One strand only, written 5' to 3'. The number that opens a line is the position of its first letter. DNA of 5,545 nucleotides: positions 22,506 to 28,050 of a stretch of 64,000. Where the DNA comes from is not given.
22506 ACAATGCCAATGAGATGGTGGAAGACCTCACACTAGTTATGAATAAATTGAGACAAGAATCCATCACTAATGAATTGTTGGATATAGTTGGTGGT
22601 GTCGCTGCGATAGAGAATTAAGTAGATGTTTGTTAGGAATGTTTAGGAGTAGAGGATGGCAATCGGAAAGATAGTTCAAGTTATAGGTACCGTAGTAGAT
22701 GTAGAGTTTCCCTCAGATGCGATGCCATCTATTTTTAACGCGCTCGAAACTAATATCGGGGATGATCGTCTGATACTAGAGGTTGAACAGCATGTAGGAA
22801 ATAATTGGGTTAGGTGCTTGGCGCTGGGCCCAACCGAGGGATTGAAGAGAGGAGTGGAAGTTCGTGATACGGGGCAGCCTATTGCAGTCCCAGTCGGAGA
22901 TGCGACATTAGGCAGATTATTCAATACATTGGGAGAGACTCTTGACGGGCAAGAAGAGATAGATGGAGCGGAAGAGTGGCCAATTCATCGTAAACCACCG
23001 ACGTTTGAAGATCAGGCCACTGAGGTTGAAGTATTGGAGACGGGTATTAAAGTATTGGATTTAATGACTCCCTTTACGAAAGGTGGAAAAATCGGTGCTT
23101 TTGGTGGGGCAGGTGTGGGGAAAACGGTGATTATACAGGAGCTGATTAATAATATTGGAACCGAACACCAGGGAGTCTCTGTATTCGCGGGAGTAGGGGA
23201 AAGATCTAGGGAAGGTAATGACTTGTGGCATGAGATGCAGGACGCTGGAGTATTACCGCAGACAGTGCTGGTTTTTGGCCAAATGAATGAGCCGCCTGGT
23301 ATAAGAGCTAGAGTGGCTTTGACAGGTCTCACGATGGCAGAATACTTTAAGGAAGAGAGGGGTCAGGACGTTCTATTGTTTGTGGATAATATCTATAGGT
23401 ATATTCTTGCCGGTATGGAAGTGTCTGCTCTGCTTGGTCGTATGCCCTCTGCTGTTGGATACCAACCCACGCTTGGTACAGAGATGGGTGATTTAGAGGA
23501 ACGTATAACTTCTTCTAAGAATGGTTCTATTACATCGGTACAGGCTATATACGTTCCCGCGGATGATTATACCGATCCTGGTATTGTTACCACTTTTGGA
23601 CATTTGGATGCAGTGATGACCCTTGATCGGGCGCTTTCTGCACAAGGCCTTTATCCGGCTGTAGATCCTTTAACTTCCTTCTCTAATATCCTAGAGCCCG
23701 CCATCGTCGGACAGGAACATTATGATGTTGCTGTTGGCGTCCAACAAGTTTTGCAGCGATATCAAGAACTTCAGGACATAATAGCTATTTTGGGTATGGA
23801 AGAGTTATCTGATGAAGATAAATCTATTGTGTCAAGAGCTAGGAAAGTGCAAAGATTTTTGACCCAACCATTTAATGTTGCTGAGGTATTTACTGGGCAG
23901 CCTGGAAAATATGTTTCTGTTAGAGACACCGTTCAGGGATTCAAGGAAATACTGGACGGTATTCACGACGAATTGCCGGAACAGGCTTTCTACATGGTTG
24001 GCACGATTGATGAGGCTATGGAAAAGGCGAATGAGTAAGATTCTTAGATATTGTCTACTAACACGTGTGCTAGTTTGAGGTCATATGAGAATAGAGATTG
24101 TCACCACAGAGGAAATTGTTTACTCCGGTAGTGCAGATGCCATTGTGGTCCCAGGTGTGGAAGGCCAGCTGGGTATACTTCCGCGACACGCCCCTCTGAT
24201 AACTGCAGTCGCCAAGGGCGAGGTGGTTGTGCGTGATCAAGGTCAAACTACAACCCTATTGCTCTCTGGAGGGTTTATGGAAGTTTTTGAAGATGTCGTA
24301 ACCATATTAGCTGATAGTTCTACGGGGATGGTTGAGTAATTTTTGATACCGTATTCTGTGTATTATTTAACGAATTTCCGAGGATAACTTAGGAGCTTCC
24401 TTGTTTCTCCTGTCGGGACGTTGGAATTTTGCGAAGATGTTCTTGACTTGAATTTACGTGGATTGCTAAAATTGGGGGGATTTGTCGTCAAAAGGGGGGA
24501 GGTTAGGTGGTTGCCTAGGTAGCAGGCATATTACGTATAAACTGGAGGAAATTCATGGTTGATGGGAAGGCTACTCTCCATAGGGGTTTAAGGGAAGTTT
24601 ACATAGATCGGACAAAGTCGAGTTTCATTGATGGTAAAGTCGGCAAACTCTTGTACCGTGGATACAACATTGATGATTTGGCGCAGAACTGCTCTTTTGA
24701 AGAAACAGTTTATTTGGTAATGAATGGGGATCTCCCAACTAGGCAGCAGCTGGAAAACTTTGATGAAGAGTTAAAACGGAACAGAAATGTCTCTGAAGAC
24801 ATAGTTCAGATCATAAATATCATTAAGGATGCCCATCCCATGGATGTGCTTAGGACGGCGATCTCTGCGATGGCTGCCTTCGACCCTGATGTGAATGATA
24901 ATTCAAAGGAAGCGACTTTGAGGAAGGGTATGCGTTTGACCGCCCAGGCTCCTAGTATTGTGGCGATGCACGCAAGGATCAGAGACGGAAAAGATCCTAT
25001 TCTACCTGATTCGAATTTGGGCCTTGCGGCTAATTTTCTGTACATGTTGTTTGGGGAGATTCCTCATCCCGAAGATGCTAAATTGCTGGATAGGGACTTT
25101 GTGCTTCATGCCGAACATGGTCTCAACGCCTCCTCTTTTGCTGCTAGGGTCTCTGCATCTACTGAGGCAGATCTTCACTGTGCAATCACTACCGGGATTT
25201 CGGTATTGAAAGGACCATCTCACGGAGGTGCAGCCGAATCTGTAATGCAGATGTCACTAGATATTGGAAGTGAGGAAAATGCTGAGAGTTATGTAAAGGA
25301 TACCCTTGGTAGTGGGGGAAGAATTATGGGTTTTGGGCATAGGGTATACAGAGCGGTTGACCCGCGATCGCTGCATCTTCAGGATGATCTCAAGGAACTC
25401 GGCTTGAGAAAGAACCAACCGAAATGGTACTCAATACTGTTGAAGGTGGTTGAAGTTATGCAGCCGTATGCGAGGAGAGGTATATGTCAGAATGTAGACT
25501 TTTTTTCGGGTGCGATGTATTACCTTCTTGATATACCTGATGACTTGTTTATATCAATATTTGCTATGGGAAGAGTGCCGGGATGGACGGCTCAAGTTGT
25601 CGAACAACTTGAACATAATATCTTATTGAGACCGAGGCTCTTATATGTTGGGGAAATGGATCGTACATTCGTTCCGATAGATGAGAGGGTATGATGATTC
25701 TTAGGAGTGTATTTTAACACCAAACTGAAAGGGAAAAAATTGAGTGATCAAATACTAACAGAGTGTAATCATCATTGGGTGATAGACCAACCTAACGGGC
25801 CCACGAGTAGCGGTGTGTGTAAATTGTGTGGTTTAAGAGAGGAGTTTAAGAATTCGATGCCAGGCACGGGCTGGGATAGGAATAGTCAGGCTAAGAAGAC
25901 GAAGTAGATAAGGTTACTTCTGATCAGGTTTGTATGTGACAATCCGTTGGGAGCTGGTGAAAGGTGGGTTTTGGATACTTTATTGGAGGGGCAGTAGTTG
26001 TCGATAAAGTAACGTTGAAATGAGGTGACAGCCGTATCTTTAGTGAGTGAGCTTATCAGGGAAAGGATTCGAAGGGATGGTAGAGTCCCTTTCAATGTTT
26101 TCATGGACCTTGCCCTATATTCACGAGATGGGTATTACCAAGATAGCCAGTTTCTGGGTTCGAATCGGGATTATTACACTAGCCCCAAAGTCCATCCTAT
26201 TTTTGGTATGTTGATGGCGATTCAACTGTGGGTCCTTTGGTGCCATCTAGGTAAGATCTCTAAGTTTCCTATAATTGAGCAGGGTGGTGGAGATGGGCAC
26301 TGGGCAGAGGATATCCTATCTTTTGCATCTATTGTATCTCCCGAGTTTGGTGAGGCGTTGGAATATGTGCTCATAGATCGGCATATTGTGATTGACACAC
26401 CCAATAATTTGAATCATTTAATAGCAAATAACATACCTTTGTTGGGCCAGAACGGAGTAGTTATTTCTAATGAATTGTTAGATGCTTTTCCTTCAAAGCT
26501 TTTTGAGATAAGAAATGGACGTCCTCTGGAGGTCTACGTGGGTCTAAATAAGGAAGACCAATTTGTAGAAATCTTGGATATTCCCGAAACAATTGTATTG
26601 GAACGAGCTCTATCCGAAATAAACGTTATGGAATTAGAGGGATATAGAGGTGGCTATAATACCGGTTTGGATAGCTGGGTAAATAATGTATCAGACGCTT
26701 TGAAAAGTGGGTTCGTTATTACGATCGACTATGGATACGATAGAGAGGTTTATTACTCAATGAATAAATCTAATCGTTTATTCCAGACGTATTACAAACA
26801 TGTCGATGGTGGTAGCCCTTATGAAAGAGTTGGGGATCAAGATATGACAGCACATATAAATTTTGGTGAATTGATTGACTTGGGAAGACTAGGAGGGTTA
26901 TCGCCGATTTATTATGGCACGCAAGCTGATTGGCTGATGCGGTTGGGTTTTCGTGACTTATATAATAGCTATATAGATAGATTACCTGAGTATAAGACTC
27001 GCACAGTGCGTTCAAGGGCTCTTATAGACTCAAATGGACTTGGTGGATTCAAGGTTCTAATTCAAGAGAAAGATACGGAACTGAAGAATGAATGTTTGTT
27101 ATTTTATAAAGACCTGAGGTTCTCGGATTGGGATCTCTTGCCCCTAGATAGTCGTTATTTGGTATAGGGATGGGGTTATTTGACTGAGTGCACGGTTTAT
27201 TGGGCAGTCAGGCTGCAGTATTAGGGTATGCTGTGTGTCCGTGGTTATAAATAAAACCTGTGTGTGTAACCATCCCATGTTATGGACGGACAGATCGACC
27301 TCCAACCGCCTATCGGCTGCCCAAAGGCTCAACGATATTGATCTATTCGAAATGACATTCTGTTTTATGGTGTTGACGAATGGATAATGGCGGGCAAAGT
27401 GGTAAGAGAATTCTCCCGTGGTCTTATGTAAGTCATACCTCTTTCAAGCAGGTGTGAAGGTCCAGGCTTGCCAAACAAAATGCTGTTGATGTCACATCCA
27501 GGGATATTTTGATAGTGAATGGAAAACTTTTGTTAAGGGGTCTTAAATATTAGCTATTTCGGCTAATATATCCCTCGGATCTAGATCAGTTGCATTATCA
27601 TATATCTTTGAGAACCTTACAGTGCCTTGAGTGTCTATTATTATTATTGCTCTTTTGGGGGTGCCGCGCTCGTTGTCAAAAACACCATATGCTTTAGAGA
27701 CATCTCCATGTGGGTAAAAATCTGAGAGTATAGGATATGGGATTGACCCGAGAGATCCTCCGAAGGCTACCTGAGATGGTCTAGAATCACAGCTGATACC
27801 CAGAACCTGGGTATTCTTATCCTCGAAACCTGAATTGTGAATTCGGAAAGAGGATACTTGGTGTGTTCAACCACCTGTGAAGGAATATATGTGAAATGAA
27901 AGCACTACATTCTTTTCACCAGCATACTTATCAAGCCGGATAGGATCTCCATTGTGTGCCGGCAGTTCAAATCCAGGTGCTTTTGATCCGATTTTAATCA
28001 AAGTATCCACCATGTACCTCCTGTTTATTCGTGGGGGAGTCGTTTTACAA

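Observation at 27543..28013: Unannotated peroxiredoxin gene with an in-frame TGA exactly at the peroxidatic-Cys codon (candidate selenoprotein)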

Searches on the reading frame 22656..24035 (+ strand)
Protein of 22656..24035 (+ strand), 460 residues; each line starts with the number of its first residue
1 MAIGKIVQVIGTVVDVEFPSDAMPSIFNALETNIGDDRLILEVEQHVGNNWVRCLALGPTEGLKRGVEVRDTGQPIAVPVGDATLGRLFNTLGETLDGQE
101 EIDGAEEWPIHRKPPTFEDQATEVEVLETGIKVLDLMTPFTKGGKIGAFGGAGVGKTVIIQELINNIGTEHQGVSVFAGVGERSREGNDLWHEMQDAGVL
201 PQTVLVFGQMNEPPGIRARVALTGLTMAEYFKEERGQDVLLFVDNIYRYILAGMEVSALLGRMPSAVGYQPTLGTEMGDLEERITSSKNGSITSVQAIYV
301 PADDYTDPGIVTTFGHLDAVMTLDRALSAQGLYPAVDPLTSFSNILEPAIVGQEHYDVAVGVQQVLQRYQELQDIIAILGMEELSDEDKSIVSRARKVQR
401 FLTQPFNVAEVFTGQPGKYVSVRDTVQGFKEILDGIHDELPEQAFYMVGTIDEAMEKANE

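Call 39: list_cluster_members(proteins=[window:22656-24035:+, window:24555-25691:+, window:5574-6776:+, window:20234-21754:+, window:11725-13008:+, window:53940-55262:-, window:44079-45749:+, window:26025-27164:+])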
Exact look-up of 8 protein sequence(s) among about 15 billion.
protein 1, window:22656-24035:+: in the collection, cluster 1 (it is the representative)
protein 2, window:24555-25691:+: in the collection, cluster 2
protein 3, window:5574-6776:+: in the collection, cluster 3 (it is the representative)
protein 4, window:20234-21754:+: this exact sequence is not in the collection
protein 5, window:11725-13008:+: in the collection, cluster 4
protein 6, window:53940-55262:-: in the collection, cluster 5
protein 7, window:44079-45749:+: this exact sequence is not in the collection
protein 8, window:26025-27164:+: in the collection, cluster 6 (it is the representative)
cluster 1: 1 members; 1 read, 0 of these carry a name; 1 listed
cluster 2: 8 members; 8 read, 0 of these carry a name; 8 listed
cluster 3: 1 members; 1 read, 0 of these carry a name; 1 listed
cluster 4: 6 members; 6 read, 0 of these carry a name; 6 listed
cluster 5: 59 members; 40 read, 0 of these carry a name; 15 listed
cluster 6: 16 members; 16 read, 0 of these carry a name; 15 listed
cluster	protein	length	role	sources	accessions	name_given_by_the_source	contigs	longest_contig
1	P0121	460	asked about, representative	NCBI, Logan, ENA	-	-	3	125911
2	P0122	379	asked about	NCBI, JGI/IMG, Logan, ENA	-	-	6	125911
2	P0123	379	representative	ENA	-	-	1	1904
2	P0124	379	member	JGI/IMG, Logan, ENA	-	-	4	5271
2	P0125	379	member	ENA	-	-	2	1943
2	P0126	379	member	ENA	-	-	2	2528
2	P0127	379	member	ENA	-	-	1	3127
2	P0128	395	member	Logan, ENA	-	-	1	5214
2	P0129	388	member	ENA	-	-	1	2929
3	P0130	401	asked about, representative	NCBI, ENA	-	-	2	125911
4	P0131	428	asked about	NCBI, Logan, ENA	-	-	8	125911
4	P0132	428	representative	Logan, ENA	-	-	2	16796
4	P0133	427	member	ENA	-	-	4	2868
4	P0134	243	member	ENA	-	-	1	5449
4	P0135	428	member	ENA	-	-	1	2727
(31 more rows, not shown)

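Call 47: find_homologous_proteins(query=window:22656-24035:+, max_evalue=1e-100)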
Query window:22656-24035:+ (460 aa): 8000 proteins with E <= 1e-100 among 8000 candidates; the best 120 are listed.
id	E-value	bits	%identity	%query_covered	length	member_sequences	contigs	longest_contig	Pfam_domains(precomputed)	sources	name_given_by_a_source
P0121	0.0e+0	1021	100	100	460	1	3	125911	PF02874.30,PF00006.32,PF22919.2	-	-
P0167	0.0e+0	1013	99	100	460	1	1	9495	PF02874.30,PF00006.32,PF22919.2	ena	-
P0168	4.4e-276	934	91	100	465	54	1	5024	PF02874.30,PF00006.32,PF22919.2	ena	-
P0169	8.8e-276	933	91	98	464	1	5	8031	PF02874.30,PF00006.32,PF22919.2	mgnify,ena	mgnify:FL=1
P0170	1.6e-275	932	90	100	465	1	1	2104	PF02874.30,PF00006.32,PF22919.2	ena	-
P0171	2.1e-275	931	91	98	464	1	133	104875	PF02874.30,PF00006.32,PF22919.2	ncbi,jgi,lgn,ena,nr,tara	ncbi:MAG: F0F1 ATP synthase subunit beta [SAR202 cluster bacterium]|jgi:F-type H+-transporting ATPas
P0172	2.3e-275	931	91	98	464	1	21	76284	PF02874.30,PF00006.32,PF22919.2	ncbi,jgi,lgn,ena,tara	tara:strand:- start:156 stop:1550 length:1395 start_codon:yes stop_codon:yes gene_type:complete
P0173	2.7e-275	931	90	100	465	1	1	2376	PF02874.30,PF00006.32,PF22919.2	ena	-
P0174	4.6e-275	930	90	100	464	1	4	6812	PF02874.30,PF00006.32,PF22919.2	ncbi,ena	-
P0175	5.1e-275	930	90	98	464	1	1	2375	PF02874.30,PF00006.32,PF22919.2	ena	-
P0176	5.3e-275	930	91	98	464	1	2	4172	PF02874.30,PF00006.32,PF22919.2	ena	-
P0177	5.3e-275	930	90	98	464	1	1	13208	PF02874.30,PF00006.32,PF22919.2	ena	-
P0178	5.3e-275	930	90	100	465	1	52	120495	PF02874.30,PF00006.32,PF22919.2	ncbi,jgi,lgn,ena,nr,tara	ncbi:MAG: F0F1 ATP synthase subunit beta [Chloroflexi bacterium]|nr:F0F1 ATP synthase subunit beta [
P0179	5.6e-275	930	90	98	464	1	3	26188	PF02874.30,PF00006.32,PF22919.2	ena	-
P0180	5.7e-275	930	90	98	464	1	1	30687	PF02874.30,PF00006.32,PF22919.2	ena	-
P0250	2.6e-271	918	89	100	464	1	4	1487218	PF02874.30,PF00006.32,PF22919.2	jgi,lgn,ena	jgi:F-type H+-transporting ATPase subunit beta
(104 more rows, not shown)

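Call 49: find_encoding_contigs(protein=P0250, flank=10000, max_places=2)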
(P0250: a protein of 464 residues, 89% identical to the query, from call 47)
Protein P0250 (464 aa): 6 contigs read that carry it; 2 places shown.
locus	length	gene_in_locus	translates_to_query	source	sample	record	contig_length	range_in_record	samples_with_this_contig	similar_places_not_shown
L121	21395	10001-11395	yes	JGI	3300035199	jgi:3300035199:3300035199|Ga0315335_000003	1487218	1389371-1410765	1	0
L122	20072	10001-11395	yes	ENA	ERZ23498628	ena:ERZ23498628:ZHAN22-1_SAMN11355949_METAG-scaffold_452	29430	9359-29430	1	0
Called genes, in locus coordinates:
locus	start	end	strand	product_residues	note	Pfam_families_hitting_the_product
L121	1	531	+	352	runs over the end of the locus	PF00764:Arginosuc_synth, PF20979:Arginosuc_syn_C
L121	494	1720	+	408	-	PF02771:Acyl-CoA_dh_N, PF02770:Acyl-CoA_dh_M, PF00441:Acyl-CoA_dh_1, PF22924:ACOX_C_alpha1 (weak), PF08028:Acyl-CoA_dh_2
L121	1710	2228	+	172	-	PF19315:MC_hydratase, PF01575:MaoC_dehydratas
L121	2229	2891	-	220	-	PF00730:HhH-GPD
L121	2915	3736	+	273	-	PF00215:OMPdecase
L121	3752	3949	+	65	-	PF06107:DUF951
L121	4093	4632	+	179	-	PF02577:BFN_dom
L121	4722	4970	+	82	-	PF09527:ATPase_gene1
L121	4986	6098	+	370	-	PF00119:ATP-synt_A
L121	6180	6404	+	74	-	PF00137:ATP-synt_C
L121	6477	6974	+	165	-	PF00430:ATP-synt_B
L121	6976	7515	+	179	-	PF00213:OSCP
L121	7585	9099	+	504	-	PF02874:ATP-synt_ab_N, PF00006:ATP-synt_ab, PF00306:ATP-synt_ab_C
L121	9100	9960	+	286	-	PF00231:ATP-synt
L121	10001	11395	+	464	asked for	PF02874:ATP-synt_ab_N, PF00006:ATP-synt_ab, PF22919:ATP-synt_VA_C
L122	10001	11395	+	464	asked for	PF02874:ATP-synt_ab_N, PF00006:ATP-synt_ab, PF22919:ATP-synt_VA_C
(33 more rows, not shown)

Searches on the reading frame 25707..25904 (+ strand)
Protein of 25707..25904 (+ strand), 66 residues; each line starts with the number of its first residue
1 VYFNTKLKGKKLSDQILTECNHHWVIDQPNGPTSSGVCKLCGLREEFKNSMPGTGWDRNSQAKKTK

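Call 68: search_protein_families(library=pfam, proteins=[window:25707-25904:+], max_evalue=0.1)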
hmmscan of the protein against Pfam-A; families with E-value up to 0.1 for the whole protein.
window:25707-25904:+ (66 aa): 1 family
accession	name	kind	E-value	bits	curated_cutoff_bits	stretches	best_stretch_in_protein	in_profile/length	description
PF19134.6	DUF5817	-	0.017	15.5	31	1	18-49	7-35/57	Domain of unknown function (DUF5817)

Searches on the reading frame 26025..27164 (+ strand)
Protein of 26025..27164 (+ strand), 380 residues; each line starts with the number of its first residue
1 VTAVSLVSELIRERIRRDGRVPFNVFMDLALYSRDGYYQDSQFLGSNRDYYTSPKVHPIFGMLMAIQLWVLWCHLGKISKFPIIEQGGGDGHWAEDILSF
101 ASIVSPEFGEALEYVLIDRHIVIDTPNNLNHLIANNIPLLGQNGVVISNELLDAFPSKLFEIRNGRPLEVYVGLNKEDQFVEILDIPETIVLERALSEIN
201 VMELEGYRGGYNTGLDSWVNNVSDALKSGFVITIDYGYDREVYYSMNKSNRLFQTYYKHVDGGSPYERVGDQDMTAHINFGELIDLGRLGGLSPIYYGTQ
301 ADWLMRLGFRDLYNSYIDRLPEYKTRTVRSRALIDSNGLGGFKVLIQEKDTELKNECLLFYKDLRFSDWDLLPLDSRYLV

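Call 32: search_protein_families(library=pfam, proteins=[window:26025-27164:+], max_evalue=1e-8)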
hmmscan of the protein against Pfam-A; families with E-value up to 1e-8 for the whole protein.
window:26025-27164:+ (380 aa): 1 family
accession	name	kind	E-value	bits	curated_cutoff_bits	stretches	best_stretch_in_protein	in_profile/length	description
PF02636.23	Methyltransf_28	-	2.6e-35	122.5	23.3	1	63-288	1-238/249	Putative S-adenosyl-L-methionine-dependent methyltransferase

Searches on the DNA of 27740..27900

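Call 36: search_rna_families(source=window, start=27740, end=27900, threshold=evalue, max_evalue=10, show_alignments=3)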
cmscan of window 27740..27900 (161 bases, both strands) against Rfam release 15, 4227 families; matches with E-value up to 10: 0.
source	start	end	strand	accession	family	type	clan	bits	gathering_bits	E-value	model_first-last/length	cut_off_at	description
